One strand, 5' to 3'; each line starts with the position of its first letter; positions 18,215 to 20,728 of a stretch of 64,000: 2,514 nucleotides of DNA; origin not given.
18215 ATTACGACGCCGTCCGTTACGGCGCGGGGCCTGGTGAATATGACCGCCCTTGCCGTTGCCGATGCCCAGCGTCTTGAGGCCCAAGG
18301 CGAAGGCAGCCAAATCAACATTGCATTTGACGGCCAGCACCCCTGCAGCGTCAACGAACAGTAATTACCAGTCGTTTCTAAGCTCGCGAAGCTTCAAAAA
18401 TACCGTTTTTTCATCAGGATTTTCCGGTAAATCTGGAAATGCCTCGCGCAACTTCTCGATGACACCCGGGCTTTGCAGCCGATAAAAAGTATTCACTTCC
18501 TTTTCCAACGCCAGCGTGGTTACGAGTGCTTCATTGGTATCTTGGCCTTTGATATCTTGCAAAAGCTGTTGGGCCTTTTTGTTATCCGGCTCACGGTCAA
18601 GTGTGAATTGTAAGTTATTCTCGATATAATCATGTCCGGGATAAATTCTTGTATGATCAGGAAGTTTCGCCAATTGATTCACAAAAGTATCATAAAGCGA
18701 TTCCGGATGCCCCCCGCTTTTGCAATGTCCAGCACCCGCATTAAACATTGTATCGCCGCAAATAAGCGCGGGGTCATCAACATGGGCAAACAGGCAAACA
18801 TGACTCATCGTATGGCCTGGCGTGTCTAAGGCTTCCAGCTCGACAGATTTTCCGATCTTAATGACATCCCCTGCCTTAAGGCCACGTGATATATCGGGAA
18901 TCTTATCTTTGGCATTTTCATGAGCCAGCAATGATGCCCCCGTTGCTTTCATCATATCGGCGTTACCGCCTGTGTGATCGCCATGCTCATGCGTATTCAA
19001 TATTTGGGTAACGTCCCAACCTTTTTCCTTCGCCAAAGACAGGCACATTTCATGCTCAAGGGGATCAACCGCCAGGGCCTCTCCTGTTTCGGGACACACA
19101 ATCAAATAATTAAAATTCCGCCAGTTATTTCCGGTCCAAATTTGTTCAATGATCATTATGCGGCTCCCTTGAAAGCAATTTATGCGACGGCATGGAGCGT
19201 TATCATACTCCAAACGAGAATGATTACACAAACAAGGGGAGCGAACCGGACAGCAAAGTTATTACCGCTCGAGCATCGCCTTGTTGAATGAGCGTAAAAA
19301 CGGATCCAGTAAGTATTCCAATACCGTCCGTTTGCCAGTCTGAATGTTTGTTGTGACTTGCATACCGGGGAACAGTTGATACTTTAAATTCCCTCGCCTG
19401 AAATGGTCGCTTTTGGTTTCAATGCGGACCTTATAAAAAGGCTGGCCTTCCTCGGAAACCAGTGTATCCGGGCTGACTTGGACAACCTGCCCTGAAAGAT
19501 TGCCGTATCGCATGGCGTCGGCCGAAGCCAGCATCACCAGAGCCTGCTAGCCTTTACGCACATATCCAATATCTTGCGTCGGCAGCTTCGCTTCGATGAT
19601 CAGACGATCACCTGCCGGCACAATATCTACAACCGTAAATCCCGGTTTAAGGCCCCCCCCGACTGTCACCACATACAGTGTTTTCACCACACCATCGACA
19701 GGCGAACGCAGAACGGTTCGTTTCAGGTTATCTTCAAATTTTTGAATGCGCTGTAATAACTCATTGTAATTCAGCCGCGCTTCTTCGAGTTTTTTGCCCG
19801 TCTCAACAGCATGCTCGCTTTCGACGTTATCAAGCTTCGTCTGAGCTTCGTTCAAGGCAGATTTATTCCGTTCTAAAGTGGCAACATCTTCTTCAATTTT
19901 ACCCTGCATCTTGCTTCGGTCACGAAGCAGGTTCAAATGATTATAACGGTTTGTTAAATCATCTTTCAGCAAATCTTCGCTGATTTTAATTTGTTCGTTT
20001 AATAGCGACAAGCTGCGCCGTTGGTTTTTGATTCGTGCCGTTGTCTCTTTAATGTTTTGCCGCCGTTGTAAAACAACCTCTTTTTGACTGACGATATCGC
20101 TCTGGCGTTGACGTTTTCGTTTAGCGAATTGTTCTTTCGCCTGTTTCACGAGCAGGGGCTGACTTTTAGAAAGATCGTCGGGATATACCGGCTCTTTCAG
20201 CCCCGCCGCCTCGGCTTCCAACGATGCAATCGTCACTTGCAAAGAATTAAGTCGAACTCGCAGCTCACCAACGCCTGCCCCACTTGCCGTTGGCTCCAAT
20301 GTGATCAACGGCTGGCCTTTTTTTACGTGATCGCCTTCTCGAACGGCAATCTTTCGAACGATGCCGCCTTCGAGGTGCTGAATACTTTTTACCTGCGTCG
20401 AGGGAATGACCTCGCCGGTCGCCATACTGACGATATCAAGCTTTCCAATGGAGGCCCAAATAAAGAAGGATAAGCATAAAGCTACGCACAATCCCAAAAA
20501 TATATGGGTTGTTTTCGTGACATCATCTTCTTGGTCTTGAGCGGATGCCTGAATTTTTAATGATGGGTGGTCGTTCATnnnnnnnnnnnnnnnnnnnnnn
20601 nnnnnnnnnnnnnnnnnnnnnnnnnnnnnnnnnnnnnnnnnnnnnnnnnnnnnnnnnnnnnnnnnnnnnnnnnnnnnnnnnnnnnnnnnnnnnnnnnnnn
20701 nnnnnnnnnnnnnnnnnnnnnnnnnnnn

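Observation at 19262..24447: All three type I secretion genes in one operon are independently disrupted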

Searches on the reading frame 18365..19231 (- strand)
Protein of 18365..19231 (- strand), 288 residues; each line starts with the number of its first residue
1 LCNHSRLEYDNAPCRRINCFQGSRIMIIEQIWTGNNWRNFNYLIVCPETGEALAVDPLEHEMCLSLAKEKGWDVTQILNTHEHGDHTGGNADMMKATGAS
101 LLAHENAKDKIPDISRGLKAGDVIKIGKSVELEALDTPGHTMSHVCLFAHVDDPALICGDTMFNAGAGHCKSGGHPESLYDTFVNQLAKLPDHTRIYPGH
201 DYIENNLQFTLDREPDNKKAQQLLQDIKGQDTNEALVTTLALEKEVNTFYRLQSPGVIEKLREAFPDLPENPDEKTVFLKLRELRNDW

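Call 9: search_protein_families(library=pfam, proteins=[window:18365-19231:-])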
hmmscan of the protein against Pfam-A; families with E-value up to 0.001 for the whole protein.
window:18365-19231:- (288 aa): 2 families
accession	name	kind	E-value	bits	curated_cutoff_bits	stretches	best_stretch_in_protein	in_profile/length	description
PF16123.11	HAGH_C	-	4e-15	56.4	25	1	201-288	1-83/83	Hydroxyacylglutathione hydrolase C-terminus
PF00753.33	Lactamase_B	-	5.3e-15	56.3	22.7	1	59-200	24-196/196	Metallo-beta-lactamase superfamily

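Call 20: find_encoding_contigs(protein=window:18365-19156:-, flank=7000, max_places=10)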
Protein window:18365-19156:- (263 aa): 21 contigs read that carry it; 10 places shown.
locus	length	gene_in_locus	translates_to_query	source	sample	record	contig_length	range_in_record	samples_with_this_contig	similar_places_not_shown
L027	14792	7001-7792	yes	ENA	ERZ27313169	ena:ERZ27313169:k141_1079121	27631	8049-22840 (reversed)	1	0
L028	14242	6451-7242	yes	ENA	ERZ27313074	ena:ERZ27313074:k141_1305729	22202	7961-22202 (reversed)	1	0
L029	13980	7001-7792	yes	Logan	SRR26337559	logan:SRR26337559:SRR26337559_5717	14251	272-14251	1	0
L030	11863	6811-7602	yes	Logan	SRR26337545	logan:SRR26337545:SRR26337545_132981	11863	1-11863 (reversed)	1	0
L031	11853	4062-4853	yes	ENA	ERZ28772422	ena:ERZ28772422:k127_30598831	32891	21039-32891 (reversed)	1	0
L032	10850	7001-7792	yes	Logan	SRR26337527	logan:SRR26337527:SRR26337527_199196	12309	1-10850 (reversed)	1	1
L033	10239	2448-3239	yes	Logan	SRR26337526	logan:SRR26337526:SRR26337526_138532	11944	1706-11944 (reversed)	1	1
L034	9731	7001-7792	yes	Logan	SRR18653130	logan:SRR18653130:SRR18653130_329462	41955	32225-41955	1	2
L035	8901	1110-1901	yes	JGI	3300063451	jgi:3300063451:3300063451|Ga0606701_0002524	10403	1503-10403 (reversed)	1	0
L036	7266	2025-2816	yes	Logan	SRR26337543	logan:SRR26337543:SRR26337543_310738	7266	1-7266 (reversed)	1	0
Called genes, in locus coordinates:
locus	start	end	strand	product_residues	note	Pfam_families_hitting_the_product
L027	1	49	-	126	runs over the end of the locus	PF02627:CMD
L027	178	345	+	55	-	-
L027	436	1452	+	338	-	PF00685:Sulfotransfer_1 (faint), PF13469:Sulfotransfer_3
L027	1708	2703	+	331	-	PF02321:OEP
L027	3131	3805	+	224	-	PF13640:2OG-FeII_Oxy_3, PF18331:PKHD_C (weak)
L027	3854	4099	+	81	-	-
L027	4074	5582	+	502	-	PF00664:ABC_membrane, PF00005:ABC_tran, PF13304:AAA_21 (faint)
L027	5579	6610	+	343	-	PF25919:BSH_CusB (faint), PF25973:BSH_CzcB (weak), PF25984:BSH_YknX (weak), PF25994:HH_AprE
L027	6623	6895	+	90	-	PF26002:Beta-barrel_AprE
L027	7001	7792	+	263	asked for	PF00753:Lactamase_B, PF16123:HAGH_C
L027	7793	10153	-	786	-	PF00390:malic, PF03949:Malic_M, PF01515:PTA_PTB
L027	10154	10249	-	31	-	-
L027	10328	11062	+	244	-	PF03009:GDPD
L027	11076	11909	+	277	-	PF00881:Nitroreductase, PF28600:Nitroreductase_C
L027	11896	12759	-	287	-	PF00561:Abhydrolase_1, PF00975:Thioesterase (weak), PF12697:Abhydrolase_6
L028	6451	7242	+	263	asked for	PF00753:Lactamase_B, PF16123:HAGH_C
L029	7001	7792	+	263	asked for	PF00753:Lactamase_B, PF16123:HAGH_C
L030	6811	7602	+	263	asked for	PF00753:Lactamase_B, PF16123:HAGH_C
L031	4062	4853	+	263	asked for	PF00753:Lactamase_B, PF16123:HAGH_C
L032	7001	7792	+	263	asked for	PF00753:Lactamase_B, PF16123:HAGH_C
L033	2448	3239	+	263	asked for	PF00753:Lactamase_B, PF16123:HAGH_C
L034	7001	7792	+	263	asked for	PF00753:Lactamase_B, PF16123:HAGH_C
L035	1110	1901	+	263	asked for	PF00753:Lactamase_B, PF16123:HAGH_C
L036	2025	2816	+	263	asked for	PF00753:Lactamase_B, PF16123:HAGH_C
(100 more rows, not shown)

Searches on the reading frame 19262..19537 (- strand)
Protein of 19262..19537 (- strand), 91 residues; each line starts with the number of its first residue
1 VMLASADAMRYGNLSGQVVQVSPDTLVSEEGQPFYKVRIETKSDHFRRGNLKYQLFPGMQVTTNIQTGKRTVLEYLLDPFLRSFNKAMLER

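Call 9: search_protein_families(library=pfam, proteins=[window:19262-19537:-])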
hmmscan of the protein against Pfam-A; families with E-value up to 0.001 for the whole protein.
window:19262-19537:- (91 aa): 0 families

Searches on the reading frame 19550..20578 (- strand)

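Call 9: search_protein_families(library=pfam, proteins=[window:19550-20578:-])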
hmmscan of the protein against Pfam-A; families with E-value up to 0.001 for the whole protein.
window:19550-20578:- (343 aa): 4 families
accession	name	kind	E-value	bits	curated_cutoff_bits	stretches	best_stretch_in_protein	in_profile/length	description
PF13437.12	HlyD_3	-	2.5e-11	44.7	22.2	1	289-343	1-54/106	HlyD family secretion protein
PF13533.13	Biotin_lipoyl_2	-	1.8e-09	37.6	29.8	1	71-95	8-32/32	Biotin-lipoyl like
PF16576.10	HlyD_D23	-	3.7e-06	26.8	30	0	253-343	75-162/214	Barrel-sandwich domain of CusB or HlyD membrane-fusion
PF00364.28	Biotin_lipoyl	-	0.00011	22.3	22.1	0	72-95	15-37/73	Biotin-requiring enzyme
